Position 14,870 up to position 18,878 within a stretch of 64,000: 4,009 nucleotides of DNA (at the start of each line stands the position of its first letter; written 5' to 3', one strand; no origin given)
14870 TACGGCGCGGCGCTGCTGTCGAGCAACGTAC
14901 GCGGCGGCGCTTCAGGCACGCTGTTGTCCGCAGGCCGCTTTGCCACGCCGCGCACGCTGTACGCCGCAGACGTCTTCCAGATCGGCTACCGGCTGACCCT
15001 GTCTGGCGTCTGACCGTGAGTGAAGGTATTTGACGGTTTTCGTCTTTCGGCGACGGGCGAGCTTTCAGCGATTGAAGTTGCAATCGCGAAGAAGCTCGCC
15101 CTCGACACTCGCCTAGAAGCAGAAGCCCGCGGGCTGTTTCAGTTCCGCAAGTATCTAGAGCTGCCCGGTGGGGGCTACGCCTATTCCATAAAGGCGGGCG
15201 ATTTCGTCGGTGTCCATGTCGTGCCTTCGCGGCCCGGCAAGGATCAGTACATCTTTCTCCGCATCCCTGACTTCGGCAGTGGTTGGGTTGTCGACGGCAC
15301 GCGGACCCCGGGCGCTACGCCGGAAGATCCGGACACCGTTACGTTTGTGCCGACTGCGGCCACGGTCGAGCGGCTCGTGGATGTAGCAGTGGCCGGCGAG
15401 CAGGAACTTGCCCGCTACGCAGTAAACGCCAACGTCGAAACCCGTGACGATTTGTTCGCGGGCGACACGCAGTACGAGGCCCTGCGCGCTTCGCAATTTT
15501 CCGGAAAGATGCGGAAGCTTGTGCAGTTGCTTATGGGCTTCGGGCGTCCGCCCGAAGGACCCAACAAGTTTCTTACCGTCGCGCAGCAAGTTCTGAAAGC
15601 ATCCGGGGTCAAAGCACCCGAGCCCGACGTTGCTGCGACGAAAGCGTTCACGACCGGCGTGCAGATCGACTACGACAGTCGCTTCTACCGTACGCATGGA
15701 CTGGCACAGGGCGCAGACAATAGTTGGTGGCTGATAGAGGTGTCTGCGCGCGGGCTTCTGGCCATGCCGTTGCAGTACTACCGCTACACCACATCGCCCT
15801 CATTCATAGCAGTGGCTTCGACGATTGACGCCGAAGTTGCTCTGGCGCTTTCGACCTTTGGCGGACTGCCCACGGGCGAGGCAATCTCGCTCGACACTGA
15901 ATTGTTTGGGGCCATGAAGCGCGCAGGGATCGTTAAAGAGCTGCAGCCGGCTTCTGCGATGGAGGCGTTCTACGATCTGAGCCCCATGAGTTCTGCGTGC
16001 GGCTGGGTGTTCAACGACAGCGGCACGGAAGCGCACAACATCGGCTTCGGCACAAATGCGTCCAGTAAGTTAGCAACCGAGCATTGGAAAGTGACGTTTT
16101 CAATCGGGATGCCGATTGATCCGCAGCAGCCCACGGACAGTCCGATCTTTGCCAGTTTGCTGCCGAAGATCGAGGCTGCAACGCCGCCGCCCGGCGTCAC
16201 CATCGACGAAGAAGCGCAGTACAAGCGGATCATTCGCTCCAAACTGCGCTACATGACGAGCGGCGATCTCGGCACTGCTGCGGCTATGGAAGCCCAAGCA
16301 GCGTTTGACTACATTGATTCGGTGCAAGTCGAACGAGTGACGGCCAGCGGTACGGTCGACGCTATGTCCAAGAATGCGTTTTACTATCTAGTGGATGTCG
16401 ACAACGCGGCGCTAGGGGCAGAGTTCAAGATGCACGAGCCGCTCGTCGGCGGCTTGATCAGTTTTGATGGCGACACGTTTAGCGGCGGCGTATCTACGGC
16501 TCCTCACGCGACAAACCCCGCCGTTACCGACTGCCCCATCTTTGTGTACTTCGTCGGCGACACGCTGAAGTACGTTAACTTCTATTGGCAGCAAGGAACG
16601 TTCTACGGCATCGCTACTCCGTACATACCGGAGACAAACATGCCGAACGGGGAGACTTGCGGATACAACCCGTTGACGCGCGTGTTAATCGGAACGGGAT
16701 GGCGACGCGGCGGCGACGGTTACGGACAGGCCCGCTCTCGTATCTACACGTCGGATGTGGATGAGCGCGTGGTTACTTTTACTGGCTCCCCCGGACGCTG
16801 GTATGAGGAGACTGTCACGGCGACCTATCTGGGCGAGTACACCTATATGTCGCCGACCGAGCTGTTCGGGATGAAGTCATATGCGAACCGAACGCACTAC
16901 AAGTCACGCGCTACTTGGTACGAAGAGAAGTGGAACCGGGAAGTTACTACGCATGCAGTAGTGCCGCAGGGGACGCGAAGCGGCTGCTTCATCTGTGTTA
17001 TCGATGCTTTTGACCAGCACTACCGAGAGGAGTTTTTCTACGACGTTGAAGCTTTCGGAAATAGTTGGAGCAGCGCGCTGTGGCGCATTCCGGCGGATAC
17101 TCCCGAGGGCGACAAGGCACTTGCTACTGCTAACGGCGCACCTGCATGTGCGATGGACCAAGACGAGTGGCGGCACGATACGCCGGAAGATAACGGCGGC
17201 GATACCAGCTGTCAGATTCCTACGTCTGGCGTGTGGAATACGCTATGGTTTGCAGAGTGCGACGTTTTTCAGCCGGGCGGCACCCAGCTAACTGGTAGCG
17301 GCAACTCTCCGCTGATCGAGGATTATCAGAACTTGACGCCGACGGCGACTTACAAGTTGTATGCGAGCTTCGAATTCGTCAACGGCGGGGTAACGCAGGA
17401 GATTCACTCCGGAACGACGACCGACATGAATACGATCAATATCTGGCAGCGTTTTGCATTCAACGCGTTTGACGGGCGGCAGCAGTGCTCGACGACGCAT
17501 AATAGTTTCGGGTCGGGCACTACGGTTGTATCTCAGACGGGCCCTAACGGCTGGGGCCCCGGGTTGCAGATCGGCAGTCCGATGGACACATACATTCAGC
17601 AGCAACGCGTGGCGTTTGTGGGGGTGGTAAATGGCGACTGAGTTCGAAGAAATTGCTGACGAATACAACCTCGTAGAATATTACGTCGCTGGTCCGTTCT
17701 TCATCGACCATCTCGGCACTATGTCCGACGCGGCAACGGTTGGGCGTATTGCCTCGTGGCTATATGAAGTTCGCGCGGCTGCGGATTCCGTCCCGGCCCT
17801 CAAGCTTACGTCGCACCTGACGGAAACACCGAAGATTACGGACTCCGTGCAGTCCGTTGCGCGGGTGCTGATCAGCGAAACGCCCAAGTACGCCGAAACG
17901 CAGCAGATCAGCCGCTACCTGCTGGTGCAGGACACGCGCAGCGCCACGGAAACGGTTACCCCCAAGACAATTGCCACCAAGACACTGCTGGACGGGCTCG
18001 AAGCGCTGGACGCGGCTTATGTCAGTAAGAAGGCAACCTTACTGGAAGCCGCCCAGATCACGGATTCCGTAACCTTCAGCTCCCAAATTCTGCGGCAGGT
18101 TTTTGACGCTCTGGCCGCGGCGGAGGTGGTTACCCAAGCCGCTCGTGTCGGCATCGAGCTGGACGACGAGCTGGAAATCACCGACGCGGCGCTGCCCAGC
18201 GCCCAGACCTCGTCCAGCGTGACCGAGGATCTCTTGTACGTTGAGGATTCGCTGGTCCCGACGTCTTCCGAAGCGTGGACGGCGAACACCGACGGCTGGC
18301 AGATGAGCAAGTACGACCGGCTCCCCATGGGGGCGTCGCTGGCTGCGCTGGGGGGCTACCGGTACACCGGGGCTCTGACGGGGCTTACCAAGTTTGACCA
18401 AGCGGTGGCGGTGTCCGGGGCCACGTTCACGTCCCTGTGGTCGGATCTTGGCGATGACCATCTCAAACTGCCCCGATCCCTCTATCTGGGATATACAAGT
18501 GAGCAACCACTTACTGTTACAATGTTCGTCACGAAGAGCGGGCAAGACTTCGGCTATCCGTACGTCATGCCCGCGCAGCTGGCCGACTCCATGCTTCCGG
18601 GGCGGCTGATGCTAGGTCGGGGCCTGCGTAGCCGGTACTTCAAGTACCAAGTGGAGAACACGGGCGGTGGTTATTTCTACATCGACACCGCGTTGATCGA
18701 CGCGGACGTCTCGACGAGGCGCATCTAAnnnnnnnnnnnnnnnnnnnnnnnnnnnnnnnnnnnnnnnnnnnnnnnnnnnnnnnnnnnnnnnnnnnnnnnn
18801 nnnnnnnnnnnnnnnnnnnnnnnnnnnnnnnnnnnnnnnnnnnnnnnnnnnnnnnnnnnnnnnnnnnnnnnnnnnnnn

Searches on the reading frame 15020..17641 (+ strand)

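Call 18: search_protein_families(library=phrogs, proteins=[window:15020-17641:+], max_evalue=0.00001)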
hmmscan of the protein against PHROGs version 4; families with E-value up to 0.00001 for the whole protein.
window:15020-17641:+ (873 aa): 1 family
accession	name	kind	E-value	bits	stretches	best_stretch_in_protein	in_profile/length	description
phrog_11362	-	unknown function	2.9e-42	145.7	1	11-588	12-591/876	-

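Call 26: search_protein_families(library=pfam, proteins=[window:15020-17641:+], max_evalue=0.001)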
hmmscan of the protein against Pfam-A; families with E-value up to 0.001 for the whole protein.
window:15020-17641:+ (873 aa): 0 families

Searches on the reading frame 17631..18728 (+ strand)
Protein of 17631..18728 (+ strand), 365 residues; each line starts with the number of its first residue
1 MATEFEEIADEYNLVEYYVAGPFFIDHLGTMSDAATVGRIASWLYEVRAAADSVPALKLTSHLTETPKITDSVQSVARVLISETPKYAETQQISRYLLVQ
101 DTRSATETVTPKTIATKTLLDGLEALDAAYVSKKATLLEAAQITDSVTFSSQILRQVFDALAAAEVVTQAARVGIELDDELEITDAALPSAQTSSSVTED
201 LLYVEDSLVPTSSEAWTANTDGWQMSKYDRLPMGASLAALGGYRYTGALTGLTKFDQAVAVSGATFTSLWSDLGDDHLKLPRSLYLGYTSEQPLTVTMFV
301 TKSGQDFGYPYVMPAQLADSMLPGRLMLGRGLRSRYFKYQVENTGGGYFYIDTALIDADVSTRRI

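Call 18: search_protein_families(library=phrogs, proteins=[window:17631-18728:+], max_evalue=0.00001)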
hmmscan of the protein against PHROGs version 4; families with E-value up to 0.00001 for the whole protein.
window:17631-18728:+ (365 aa): 1 family
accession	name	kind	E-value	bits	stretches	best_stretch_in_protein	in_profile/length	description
phrog_12240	-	unknown function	5.5e-35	122.6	1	31-365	50-387/387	-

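Call 26: search_protein_families(library=pfam, proteins=[window:17631-18728:+], max_evalue=0.001)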
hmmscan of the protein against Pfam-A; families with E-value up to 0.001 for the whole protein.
window:17631-18728:+ (365 aa): 0 families
